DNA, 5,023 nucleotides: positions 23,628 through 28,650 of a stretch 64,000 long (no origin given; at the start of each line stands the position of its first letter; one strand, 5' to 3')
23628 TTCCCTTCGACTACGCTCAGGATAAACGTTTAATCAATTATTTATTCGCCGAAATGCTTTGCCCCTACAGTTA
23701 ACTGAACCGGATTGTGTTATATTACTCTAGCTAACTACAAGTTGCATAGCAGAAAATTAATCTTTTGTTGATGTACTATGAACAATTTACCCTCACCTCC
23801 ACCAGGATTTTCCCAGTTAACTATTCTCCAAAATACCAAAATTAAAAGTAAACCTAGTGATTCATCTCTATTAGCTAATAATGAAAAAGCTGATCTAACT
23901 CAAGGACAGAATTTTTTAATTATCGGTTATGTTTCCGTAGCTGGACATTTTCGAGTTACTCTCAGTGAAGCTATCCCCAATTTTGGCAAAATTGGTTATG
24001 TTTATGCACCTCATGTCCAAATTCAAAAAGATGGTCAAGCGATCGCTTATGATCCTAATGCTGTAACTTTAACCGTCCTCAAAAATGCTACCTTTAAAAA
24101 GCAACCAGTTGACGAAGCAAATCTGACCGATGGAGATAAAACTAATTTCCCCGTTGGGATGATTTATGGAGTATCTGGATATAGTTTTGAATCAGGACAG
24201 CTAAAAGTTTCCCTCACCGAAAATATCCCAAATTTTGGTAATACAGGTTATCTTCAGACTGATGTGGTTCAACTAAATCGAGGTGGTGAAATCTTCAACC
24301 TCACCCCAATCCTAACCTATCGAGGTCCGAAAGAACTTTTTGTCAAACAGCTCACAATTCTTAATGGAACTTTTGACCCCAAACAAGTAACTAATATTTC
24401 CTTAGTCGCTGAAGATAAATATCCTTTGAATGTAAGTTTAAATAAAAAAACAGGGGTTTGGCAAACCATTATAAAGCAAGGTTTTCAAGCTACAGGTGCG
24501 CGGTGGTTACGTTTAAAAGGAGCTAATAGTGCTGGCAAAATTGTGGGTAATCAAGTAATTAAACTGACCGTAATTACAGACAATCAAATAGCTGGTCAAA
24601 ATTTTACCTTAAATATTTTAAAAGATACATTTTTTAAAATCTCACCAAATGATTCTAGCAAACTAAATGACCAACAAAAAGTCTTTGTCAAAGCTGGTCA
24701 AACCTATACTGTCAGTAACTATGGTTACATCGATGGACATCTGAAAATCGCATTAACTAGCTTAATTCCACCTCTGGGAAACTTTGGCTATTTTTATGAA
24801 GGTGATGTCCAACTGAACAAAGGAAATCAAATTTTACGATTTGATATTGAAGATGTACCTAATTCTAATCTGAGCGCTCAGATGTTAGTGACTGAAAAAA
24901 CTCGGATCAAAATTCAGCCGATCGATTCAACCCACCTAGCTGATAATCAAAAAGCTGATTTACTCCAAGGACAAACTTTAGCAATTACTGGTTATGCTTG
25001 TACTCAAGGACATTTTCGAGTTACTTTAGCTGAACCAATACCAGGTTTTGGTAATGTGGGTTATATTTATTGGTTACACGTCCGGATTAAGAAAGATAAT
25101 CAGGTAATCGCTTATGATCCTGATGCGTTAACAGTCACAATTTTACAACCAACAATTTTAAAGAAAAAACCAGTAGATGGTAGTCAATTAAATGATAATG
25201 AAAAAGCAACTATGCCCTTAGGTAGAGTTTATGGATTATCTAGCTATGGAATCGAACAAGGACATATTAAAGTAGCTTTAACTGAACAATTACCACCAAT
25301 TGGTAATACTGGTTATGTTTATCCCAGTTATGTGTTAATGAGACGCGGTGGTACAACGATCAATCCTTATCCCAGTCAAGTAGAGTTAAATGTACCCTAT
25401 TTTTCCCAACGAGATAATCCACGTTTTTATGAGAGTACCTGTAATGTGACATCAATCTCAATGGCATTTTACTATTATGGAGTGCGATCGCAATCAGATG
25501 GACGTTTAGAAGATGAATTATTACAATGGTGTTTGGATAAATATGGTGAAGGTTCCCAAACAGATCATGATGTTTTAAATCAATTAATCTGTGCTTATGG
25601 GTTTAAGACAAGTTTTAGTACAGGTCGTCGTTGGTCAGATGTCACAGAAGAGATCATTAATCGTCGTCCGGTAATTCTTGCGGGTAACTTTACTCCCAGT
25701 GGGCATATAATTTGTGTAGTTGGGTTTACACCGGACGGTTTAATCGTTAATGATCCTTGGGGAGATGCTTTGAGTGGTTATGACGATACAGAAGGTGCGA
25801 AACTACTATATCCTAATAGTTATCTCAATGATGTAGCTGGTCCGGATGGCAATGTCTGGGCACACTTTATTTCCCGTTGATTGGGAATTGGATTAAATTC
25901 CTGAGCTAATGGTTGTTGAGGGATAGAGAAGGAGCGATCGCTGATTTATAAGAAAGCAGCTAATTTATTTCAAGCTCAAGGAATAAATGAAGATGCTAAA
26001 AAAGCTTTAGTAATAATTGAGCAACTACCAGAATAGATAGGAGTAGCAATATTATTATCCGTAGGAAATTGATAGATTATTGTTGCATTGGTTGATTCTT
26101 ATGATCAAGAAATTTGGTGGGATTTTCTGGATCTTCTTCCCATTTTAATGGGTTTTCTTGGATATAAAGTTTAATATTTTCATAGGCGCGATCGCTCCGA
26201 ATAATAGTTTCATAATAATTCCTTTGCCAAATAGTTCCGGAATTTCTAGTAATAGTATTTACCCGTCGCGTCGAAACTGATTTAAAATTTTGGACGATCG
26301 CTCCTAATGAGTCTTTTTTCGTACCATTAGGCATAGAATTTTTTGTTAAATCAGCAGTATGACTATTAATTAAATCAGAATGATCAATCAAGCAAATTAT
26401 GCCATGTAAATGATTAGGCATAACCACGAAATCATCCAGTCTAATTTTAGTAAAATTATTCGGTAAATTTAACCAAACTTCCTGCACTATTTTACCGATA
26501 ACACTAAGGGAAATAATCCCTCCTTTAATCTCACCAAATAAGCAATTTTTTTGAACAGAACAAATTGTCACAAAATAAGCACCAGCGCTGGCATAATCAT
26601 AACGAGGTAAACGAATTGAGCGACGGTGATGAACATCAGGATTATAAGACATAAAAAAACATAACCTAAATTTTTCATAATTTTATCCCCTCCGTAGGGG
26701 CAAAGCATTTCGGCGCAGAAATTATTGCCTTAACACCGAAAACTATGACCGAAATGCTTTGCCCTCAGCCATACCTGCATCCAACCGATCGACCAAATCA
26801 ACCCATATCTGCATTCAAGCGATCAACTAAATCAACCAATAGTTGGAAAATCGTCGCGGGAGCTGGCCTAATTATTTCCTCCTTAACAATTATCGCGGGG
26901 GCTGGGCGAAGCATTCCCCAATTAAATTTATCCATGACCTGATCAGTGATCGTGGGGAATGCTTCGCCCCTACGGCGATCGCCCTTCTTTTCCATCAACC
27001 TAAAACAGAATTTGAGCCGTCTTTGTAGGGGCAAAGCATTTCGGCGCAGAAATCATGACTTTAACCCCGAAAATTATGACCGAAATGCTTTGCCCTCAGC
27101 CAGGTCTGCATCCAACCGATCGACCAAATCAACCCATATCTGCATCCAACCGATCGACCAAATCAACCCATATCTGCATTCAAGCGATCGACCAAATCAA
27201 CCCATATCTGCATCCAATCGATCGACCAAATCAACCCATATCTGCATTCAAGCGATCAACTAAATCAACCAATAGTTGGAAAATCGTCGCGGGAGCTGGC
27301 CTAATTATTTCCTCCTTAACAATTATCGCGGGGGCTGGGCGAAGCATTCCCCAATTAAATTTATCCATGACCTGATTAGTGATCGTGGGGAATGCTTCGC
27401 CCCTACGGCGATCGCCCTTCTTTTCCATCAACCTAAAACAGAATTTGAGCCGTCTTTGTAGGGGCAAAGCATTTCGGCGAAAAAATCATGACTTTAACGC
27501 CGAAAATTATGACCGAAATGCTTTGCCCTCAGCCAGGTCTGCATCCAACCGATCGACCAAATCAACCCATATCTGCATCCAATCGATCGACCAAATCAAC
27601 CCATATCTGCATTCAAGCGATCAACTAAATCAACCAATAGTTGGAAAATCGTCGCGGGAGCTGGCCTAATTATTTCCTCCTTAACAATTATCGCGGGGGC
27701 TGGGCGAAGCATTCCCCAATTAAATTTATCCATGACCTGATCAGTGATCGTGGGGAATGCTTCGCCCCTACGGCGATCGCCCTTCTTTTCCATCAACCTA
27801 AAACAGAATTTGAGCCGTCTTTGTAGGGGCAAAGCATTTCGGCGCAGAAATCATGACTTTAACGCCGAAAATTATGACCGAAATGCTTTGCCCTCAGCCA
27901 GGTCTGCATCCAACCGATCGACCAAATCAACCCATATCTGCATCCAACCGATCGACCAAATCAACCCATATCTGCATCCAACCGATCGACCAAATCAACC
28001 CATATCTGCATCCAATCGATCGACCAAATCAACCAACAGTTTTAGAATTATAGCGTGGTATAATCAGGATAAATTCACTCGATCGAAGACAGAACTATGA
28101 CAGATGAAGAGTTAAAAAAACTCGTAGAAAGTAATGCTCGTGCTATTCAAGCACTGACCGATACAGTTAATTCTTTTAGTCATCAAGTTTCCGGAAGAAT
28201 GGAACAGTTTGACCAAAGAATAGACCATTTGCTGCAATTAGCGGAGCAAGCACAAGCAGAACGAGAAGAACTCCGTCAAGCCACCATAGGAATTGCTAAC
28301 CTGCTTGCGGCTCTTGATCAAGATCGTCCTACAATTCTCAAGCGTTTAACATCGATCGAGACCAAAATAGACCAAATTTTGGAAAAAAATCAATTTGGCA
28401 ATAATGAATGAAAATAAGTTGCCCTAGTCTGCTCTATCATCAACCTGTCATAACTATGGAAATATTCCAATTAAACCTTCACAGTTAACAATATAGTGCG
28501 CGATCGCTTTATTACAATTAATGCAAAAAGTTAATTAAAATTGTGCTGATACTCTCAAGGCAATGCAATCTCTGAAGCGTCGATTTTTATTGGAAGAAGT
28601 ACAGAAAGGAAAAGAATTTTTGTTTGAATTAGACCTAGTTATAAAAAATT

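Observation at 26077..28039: RAYT-type transposase abutting a nested repeat array (263-bp constant unit plus a variable 34-bp minisatellite)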

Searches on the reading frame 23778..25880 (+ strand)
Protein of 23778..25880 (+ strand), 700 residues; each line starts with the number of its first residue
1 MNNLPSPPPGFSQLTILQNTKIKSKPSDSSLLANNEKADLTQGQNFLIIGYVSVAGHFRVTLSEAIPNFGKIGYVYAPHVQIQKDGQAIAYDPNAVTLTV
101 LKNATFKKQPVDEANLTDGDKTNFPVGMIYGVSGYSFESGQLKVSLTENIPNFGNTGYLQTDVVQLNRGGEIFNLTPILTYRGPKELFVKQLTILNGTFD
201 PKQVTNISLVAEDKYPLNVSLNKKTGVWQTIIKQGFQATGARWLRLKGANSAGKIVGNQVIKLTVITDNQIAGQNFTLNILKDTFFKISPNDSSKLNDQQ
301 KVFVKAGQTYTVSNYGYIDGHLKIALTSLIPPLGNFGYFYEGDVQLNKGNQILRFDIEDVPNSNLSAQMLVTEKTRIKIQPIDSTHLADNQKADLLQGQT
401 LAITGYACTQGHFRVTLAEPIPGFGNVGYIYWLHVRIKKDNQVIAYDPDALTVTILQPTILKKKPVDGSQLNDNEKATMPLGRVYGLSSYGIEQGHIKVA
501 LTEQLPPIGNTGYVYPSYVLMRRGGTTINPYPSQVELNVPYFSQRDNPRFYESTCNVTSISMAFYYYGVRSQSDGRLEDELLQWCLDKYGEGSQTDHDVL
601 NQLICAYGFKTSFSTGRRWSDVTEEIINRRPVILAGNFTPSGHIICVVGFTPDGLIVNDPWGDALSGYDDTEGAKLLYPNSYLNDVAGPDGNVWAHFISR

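Call 6: search_protein_families(library=pfam, proteins=[window:23778-25880:+], max_evalue=0.01)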
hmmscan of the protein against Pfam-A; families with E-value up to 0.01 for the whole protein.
window:23778-25880:+ (700 aa): 3 families
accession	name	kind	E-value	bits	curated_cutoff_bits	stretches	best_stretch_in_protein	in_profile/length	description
PF13529.12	Peptidase_C39_2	-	4.5e-18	66.6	24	1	537-661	1-143/143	Peptidase_C39 like family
PF12385.14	Peptidase_C70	-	6.8e-07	29.7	19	1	538-663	6-126/141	Papain-like cysteine protease AvrRpt2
PF25274.1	MJ0548_C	-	0.0024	18.5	27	0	60-121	17-73/97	Connectase MJ0548-like, C-terminal domain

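Call 12: search_protein_families(library=ncbifam, proteins=[window:23778-25880:+], max_evalue=0.01)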
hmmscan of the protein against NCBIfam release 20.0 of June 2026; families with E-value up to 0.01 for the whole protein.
window:23778-25880:+ (700 aa): 0 families

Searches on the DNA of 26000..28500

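Call 70: search_rna_families(source=window, start=26000, end=28500, threshold=evalue, max_evalue=1)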
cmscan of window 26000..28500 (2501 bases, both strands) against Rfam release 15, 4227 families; matches with E-value up to 1: 2.
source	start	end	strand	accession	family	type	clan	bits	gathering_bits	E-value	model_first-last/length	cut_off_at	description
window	26698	26764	-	RF04112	MIR5512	Gene; miRNA;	-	25.1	139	0.1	32-99/132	no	MIR5512 microRNA precursor family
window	26698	26764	+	RF04112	MIR5512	Gene; miRNA;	-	24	139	0.2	32-99/132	no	MIR5512 microRNA precursor family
